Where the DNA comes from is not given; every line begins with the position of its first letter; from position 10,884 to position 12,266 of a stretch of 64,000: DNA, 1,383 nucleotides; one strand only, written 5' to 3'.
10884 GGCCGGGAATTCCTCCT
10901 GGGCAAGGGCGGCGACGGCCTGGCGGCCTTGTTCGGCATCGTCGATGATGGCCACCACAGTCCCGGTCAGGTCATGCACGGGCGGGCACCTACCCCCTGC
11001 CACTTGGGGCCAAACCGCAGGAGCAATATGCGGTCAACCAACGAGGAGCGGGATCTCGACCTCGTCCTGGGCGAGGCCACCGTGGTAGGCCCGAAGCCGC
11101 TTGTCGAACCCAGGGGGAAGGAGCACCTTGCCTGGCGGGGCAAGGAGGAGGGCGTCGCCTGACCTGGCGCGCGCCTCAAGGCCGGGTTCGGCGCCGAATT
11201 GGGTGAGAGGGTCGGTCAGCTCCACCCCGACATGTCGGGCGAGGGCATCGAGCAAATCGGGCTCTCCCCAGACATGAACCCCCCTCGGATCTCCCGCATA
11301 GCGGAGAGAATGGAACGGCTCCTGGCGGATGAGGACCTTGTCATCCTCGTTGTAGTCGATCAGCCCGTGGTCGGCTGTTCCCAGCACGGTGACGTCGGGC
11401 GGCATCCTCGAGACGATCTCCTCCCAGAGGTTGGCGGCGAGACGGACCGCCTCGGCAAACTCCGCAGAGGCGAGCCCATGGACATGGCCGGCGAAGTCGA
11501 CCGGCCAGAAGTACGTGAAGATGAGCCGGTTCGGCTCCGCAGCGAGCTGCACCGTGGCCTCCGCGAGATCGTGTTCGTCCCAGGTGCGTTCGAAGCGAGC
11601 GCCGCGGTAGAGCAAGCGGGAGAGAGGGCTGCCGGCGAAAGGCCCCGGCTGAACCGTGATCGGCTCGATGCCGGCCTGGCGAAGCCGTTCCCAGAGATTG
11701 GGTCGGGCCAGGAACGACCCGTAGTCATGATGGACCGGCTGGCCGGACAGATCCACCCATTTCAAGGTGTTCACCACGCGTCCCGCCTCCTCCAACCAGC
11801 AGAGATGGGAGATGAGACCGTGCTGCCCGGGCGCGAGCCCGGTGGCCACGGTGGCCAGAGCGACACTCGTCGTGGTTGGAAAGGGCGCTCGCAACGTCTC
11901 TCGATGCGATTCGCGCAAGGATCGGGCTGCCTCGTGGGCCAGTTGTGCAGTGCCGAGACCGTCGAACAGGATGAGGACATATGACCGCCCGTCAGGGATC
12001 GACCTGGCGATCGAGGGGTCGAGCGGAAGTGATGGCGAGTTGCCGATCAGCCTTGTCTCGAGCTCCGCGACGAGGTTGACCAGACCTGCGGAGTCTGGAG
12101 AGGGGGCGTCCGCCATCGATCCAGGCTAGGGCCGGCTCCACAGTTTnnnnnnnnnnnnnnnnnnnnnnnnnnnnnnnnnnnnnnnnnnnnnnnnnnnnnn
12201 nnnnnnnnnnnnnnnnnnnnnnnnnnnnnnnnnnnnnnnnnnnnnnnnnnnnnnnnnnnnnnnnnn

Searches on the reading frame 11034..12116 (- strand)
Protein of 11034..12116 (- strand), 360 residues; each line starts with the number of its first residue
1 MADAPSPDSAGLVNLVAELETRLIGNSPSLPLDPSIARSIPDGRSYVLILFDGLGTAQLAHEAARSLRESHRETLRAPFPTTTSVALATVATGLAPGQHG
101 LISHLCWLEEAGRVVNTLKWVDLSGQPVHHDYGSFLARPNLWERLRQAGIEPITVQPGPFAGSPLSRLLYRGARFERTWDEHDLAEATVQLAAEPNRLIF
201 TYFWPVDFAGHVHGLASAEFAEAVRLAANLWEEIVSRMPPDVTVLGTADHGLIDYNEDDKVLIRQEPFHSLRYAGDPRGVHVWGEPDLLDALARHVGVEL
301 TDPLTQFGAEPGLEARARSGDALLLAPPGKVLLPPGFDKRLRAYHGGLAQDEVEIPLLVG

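Call 11: search_protein_families(library=pfam, proteins=[window:11034-12116:-], max_evalue=0.001)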
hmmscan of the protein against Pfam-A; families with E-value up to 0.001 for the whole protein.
window:11034-12116:- (360 aa): 1 family
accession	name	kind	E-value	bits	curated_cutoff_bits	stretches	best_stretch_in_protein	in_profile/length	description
PF01663.27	Phosphodiest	-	1.1e-17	65.1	23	1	47-262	2-230/342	Type I phosphodiesterase / nucleotide pyrophosphatase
